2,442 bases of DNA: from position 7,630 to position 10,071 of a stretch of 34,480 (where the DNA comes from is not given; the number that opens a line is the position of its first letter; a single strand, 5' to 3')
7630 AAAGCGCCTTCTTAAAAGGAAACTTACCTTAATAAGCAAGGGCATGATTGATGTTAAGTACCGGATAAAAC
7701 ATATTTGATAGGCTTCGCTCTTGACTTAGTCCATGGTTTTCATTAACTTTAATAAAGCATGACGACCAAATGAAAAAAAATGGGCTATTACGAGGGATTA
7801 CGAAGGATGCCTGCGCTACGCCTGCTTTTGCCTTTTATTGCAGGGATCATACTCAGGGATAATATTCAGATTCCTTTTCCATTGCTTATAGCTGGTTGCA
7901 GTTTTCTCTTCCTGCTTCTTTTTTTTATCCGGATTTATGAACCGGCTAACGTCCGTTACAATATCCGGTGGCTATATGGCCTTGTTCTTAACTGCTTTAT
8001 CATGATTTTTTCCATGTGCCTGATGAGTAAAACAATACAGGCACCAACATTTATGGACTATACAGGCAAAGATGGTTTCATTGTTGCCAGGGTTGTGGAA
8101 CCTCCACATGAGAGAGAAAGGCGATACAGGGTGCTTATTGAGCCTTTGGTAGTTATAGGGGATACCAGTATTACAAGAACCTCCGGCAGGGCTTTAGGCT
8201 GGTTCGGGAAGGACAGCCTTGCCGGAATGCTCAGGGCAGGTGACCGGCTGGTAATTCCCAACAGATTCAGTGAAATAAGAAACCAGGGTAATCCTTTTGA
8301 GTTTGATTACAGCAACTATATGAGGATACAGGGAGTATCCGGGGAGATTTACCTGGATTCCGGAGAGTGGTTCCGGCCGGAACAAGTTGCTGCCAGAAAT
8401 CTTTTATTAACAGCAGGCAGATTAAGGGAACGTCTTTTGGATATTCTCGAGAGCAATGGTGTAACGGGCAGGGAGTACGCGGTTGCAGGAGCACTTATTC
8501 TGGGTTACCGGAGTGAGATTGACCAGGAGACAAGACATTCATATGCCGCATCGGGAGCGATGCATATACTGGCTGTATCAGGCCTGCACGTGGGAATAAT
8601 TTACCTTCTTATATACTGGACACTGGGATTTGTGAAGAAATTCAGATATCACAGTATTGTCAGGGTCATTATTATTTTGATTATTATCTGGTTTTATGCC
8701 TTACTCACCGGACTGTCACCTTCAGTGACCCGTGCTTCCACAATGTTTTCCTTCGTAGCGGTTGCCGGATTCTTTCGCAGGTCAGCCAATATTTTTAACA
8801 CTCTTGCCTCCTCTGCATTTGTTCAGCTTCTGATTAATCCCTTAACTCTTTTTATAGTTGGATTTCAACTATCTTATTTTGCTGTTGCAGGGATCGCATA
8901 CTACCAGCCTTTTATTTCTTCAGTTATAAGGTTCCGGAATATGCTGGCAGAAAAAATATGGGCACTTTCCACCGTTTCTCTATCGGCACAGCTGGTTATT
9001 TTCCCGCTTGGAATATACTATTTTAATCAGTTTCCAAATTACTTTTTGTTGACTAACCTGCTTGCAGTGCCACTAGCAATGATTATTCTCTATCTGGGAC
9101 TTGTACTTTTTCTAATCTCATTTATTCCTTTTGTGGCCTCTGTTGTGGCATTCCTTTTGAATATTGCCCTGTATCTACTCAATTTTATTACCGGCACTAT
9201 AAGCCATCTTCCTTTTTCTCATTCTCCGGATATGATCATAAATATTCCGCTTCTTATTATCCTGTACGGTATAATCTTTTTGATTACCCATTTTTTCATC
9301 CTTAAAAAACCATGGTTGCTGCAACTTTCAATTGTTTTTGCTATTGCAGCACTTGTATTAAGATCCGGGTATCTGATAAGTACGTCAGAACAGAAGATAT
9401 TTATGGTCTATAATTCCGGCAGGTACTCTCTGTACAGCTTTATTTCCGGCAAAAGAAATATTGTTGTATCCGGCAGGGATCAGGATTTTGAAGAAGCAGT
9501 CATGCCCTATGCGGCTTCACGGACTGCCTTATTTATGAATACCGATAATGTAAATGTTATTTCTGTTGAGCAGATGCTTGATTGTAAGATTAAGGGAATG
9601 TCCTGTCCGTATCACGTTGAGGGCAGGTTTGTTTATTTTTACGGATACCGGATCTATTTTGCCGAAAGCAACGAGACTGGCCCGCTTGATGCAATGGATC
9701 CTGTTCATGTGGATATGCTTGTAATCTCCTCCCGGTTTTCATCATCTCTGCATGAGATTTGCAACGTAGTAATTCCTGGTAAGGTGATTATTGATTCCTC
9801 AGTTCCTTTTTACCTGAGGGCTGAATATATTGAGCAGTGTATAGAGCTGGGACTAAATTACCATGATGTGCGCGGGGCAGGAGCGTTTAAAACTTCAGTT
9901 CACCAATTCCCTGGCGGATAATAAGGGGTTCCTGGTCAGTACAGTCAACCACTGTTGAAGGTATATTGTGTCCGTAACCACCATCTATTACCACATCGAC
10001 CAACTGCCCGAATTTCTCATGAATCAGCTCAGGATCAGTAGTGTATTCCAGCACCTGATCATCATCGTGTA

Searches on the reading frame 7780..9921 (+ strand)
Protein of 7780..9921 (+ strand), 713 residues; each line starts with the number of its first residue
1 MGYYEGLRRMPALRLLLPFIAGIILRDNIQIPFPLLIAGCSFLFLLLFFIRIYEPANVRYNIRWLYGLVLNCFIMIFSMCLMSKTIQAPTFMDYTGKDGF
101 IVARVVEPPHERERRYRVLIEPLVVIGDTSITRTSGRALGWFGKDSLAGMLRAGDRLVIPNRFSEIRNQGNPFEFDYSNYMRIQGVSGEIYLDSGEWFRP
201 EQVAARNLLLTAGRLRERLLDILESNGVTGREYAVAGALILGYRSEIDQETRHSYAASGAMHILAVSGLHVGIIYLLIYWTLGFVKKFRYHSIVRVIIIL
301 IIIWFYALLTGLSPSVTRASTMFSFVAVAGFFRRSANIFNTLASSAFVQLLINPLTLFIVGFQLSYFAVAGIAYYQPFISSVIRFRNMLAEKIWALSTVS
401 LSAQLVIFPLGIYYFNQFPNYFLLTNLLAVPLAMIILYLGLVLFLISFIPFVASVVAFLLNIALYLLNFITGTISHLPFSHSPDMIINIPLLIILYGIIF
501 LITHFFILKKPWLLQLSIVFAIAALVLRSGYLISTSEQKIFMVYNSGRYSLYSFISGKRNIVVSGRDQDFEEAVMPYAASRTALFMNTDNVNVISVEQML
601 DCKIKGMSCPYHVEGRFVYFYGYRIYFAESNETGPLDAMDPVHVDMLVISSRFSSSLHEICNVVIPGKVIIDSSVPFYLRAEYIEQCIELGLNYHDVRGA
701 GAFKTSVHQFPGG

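Call 18: search_protein_families(library=pfam, proteins=[window:7780-9921:+], max_evalue=0.00001)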
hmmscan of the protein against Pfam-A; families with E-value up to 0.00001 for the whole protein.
window:7780-9921:+ (713 aa): 2 families
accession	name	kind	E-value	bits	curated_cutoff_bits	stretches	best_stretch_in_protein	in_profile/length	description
PF03772.21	Competence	-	4e-57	194.1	23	1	239-503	1-264/270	Competence protein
PF13567.11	DUF4131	-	7.7e-21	74.9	31.6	1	30-196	4-163/165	Domain of unknown function (DUF4131)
